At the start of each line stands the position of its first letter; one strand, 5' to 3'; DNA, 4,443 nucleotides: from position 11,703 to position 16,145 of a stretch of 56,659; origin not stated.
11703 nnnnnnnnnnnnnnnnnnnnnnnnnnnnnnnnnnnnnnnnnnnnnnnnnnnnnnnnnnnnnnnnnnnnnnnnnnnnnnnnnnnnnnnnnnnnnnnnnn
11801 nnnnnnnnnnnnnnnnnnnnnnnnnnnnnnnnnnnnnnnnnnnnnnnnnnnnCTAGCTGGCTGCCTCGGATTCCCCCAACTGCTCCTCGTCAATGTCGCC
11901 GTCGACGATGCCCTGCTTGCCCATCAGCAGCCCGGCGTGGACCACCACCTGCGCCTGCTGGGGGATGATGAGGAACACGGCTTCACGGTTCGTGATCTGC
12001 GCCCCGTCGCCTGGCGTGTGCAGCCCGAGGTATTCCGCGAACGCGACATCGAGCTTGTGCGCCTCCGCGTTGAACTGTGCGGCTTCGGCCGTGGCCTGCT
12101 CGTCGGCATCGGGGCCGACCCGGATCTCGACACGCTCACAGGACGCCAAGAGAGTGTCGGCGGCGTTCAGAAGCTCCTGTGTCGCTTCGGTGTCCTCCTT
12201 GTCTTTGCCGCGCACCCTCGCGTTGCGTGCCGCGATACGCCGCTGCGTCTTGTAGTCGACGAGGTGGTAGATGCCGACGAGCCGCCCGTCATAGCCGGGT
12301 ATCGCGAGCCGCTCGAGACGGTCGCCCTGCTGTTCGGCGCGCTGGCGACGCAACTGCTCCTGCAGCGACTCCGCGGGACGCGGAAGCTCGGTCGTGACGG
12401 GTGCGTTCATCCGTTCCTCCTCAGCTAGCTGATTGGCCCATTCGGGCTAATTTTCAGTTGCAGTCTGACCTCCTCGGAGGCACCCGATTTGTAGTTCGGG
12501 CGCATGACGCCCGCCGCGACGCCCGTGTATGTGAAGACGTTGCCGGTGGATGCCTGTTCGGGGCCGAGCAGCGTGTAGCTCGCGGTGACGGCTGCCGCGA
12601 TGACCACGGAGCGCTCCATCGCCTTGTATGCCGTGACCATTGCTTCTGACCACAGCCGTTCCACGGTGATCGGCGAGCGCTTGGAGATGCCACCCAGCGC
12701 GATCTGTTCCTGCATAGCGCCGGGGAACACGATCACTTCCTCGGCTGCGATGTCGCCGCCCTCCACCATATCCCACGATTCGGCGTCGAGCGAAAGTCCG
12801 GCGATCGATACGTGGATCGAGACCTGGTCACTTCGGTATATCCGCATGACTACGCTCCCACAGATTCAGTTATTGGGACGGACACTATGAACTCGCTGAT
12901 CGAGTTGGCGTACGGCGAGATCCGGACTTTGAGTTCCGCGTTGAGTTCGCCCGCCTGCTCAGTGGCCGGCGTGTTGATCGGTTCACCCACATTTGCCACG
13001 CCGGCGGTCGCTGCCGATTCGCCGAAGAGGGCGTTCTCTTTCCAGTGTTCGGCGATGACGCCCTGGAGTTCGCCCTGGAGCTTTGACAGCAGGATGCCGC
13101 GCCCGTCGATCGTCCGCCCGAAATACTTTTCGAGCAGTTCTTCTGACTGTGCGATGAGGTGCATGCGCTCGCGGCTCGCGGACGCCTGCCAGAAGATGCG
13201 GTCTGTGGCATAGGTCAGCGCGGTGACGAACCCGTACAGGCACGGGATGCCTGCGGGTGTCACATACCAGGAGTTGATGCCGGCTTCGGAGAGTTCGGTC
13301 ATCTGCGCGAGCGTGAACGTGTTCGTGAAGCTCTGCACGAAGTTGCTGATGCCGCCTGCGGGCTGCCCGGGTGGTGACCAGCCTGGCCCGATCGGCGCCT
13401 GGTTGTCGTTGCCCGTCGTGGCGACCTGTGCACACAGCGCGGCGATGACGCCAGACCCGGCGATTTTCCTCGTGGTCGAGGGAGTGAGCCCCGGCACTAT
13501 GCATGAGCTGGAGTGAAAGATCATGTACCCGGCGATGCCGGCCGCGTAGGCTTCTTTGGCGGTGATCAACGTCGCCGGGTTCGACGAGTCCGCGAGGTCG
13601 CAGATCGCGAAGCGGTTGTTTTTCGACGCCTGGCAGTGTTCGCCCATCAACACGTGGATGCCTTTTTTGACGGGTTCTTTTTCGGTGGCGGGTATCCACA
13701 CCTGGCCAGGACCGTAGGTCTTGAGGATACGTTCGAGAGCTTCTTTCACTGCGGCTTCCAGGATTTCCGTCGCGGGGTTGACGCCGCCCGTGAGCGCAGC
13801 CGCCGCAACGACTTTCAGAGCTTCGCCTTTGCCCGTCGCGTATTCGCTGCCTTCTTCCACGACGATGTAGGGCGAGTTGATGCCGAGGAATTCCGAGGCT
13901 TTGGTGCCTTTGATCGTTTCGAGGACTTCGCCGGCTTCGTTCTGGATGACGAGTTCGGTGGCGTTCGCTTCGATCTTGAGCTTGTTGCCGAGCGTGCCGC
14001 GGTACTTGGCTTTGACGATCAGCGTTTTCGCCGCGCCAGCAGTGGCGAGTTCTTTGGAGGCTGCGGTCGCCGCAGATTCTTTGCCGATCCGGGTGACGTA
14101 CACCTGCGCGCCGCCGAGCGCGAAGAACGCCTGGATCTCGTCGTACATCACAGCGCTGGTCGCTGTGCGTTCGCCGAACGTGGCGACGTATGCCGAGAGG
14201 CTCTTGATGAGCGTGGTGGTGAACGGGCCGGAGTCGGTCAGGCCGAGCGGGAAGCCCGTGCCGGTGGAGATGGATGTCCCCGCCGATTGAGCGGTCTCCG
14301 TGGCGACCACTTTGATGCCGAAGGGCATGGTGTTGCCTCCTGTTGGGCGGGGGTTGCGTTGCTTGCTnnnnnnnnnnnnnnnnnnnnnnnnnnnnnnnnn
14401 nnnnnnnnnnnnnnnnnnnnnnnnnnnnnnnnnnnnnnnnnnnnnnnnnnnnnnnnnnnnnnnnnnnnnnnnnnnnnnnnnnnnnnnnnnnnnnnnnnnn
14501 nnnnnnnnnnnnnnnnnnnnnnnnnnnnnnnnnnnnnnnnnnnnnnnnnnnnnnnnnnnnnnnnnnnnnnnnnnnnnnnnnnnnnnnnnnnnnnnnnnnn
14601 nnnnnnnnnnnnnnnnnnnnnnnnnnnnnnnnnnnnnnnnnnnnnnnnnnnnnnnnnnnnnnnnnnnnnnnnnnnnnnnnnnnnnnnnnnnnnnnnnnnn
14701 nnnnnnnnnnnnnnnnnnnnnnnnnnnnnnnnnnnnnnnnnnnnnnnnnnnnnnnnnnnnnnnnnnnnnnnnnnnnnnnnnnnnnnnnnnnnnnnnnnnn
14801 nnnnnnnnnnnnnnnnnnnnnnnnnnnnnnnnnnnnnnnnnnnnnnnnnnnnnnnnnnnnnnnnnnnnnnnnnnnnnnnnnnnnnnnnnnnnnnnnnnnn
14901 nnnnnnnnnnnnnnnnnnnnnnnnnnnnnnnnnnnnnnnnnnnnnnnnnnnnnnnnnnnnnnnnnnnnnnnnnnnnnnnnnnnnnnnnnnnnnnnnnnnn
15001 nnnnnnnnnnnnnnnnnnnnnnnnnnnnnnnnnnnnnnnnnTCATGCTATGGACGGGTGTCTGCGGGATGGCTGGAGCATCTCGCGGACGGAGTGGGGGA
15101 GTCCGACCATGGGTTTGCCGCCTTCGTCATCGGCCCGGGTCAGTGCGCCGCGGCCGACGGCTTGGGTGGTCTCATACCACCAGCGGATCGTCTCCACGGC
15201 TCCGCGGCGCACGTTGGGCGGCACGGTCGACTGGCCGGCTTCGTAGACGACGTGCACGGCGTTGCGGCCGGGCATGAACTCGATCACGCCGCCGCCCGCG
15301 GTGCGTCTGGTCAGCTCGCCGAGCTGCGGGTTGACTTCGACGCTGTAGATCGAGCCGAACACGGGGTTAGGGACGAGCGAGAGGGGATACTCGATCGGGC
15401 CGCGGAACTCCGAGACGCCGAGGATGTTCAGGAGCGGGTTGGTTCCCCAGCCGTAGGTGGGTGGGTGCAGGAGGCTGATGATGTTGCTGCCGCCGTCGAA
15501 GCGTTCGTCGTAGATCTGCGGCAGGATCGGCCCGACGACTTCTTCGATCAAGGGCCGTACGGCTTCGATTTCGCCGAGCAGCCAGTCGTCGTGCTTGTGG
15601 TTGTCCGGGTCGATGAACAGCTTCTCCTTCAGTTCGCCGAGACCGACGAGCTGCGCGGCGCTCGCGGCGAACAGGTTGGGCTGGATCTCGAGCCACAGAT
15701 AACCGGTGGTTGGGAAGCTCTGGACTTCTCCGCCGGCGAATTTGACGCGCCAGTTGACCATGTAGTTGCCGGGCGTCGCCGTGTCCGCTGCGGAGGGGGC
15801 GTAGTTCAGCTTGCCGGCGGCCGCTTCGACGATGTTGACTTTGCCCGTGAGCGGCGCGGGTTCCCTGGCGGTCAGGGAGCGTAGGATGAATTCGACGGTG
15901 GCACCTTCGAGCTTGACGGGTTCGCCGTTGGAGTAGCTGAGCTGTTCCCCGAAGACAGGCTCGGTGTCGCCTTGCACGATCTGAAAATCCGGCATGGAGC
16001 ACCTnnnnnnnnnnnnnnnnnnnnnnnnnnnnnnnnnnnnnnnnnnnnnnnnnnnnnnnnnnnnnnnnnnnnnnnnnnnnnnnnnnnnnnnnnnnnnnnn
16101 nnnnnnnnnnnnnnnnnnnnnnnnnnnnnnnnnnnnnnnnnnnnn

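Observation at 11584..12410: Tail assembly chaperone with an inferred -1 frameshift at a G5 run; the shifted extension carries a second DnaJ-type zinc-finger pair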

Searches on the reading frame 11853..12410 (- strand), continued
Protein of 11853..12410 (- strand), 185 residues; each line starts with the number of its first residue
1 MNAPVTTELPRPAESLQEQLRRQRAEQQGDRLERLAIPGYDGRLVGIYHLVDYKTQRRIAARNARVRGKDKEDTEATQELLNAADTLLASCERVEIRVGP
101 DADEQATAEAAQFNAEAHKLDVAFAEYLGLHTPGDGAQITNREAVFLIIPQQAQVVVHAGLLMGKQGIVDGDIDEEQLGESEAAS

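Call 90: search_protein_families(library=ncbifam, proteins=[window:11853-12410:-], max_evalue=1)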
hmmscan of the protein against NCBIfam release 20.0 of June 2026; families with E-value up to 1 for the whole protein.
window:11853-12410:- (185 aa): 1 family
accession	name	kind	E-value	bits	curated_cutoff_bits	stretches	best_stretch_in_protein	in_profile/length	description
TIGR01882.1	peptidase-T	equivalog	0.086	11.7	285.75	1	50-140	122-210/410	peptidase T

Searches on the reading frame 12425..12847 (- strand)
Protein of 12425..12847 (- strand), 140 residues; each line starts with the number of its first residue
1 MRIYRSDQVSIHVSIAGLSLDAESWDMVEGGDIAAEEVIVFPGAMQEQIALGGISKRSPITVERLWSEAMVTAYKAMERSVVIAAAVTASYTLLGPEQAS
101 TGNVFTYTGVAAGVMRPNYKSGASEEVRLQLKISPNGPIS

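Call 5: search_protein_families(library=phrogs, proteins=[window:12425-12847:-], max_evalue=0.01)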
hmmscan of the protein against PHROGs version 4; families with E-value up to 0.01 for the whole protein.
window:12425-12847:- (140 aa): 0 families

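Call 6: search_protein_families(library=pfam, proteins=[window:12425-12847:-], max_evalue=0.1)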
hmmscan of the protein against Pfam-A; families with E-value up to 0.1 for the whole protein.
window:12425-12847:- (140 aa): 0 families

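Call 90: search_protein_families(library=ncbifam, proteins=[window:12425-12847:-], max_evalue=1)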
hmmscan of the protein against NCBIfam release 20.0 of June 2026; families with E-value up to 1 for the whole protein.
window:12425-12847:- (140 aa): 0 families

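Call 91: search_protein_families(library=phrogs, proteins=[window:12425-12847:-], max_evalue=10)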
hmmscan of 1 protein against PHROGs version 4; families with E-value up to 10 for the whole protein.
window:12425-12847:- (140 aa): 0 families
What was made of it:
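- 12425..12847 (-): Putative tail tube gene (140 aa). No family hit (calls 5, 6, 90, 91).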

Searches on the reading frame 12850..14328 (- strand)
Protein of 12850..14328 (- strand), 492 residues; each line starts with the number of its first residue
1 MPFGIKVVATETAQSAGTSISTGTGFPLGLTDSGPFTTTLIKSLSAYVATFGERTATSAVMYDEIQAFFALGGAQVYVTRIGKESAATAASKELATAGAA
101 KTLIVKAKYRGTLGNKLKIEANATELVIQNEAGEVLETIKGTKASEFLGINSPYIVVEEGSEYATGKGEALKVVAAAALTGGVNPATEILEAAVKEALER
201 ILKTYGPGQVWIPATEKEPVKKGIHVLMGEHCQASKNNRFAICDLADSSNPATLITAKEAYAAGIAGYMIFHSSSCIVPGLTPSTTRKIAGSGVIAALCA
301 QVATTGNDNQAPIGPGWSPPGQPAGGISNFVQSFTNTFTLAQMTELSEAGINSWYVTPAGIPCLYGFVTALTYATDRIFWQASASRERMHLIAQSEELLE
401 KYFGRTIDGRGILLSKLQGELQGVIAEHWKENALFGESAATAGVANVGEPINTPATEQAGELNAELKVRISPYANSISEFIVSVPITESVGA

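Call 5: search_protein_families(library=phrogs, proteins=[window:12850-14328:-], max_evalue=0.01)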
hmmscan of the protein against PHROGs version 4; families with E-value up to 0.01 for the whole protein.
window:12850-14328:- (492 aa): 3 families
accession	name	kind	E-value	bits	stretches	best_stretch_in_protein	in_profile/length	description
phrog_23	-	tail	8e-20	72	1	4-477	26-456/496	tail sheath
phrog_279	-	tail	6.9e-08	32.7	1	11-222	23-245/489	tail sheath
phrog_17610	-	tail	0.0015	17.4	1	222-477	860-1100/1135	tail sheath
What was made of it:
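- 12850..14328 (-): Tail sheath gene (492 aa). phrog_23 tail sheath, E 8e-20 (call 5)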

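Call 6: search_protein_families(library=pfam, proteins=[window:12850-14328:-], max_evalue=0.1)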
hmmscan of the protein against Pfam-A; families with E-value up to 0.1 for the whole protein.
window:12850-14328:- (492 aa): 0 families

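Call 90: search_protein_families(library=ncbifam, proteins=[window:12850-14328:-], max_evalue=1)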
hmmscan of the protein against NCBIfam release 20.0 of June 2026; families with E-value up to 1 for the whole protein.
window:12850-14328:- (492 aa): 2 families
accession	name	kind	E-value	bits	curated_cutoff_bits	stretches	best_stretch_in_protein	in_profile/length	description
NF004168.0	PRK05634.1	equivalog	0.006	16.4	129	1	72-151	21-100/185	nucleosidase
NF045697.1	MurNAcPUrMurU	equivalog_domain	0.067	12.6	370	1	94-177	38-121/229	N-acetylmuramate alpha-1-phosphate uridylyltransferase MurU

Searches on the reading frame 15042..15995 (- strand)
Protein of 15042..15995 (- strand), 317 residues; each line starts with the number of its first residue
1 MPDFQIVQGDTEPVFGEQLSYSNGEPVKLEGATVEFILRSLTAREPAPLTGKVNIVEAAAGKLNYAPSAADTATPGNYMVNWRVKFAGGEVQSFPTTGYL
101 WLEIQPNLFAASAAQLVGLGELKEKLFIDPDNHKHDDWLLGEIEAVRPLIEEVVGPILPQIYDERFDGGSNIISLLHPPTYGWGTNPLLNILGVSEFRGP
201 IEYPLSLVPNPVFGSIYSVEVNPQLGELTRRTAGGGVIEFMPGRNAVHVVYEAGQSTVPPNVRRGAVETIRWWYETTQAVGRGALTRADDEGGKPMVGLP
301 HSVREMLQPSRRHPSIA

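Call 5: search_protein_families(library=phrogs, proteins=[window:15042-15995:-], max_evalue=0.01)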
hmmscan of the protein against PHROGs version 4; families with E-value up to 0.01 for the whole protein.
window:15042-15995:- (317 aa): 4 families
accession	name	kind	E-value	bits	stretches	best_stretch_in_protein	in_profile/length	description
phrog_442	-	connector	2.1e-08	34.8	1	110-315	81-265/270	head-tail adaptor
phrog_1627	-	unknown function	0.00011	22.1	1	3-103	30-131/567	-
phrog_1084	-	unknown function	0.0023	19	1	3-78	9-87/123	unknown function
phrog_4440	-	tail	0.0083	16.3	0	62-111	67-115/410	tail fiber protein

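Call 6: search_protein_families(library=pfam, proteins=[window:15042-15995:-], max_evalue=0.1)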
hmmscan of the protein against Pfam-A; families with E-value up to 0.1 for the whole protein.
window:15042-15995:- (317 aa): 0 families
